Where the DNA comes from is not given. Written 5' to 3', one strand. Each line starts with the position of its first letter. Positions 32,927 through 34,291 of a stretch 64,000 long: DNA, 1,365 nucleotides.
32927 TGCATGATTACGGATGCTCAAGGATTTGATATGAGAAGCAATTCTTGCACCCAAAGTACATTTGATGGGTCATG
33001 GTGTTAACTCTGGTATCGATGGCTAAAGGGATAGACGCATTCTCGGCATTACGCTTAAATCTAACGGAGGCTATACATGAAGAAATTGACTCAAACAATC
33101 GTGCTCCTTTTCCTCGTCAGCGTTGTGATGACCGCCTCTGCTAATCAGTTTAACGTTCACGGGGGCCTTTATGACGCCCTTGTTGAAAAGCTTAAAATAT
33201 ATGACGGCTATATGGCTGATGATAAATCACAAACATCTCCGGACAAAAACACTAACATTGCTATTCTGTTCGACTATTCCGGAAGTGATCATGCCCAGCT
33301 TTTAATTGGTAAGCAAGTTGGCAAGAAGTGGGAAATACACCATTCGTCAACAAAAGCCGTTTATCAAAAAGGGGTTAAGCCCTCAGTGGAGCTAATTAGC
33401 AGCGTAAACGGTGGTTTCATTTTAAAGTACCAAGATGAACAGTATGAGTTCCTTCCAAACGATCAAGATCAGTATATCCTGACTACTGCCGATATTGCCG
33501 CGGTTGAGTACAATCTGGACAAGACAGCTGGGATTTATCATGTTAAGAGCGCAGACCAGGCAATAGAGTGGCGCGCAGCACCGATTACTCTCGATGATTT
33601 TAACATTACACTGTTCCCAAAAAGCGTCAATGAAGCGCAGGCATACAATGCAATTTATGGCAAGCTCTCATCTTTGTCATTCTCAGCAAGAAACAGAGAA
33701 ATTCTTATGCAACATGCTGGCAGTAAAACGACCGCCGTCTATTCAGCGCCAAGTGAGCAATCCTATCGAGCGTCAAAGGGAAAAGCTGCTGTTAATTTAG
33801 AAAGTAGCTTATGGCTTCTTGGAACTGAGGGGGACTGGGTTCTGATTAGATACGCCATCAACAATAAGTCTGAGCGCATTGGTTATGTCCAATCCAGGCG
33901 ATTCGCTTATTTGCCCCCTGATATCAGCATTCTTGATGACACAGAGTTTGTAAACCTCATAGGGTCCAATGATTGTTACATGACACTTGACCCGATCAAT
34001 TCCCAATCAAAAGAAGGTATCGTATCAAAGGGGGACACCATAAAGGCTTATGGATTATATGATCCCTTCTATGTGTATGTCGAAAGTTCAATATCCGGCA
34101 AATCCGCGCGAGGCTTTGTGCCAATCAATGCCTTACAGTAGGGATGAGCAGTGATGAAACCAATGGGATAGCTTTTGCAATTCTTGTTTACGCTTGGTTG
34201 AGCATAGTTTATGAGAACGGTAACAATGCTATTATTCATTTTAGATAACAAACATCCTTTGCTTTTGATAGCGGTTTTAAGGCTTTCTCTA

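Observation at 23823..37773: Five tail-to-tail pairs of a leaderless cell-wall hydrolase and a signal-peptide-bearing (mostly SH3b-repeat) partner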

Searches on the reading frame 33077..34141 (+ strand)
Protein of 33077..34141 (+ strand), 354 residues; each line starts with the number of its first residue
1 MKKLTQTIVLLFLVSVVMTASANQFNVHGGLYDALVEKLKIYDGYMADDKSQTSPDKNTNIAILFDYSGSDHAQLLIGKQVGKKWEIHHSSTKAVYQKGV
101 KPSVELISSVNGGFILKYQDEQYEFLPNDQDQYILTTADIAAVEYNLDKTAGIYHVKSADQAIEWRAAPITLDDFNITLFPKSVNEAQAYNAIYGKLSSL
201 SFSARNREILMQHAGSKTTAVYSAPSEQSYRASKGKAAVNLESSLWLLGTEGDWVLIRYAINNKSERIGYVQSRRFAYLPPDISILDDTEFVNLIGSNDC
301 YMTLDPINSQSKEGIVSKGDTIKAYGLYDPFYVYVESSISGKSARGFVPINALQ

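Call 3: search_protein_families(library=pfam, proteins=[window:33077-34141:+], max_evalue=0.1)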
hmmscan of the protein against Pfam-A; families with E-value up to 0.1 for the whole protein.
window:33077-34141:+ (354 aa): 1 family
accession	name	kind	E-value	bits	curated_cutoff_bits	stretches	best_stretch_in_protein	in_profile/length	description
PF04389.22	Peptidase_M28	-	0.047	13.8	21.3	0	52-165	79-179/193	Peptidase family M28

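Call 64: search_protein_families(library=ncbifam, proteins=[window:33077-34141:+], max_evalue=0.01)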
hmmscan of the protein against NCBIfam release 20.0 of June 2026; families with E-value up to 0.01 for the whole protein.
window:33077-34141:+ (354 aa): 0 families

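Call 86: search_protein_families(library=phrogs, proteins=[window:33077-34141:+], max_evalue=0.001)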
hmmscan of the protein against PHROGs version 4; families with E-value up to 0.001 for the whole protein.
window:33077-34141:+ (354 aa): 0 families

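Call 87: search_protein_families(library=padloc, proteins=[window:33077-34141:+], max_evalue=0.001)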
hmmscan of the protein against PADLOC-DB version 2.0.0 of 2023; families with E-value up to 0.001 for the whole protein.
window:33077-34141:+ (354 aa): 0 families

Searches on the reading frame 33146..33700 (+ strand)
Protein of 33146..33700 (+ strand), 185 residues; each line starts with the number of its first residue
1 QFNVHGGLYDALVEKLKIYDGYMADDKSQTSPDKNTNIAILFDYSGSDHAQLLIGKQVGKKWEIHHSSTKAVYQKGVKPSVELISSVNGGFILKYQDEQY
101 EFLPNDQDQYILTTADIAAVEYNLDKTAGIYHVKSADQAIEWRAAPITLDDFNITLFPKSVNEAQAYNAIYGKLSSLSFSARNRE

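Call 68: search_protein_families(library=pfam, proteins=[window:33146-33700:+], max_evalue=5)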
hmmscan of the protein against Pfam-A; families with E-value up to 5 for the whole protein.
window:33146-33700:+ (185 aa): 1 family
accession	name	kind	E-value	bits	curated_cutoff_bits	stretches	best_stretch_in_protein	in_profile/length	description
PF04389.22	Peptidase_M28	-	0.0093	16.1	21.3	1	29-142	79-179/193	Peptidase family M28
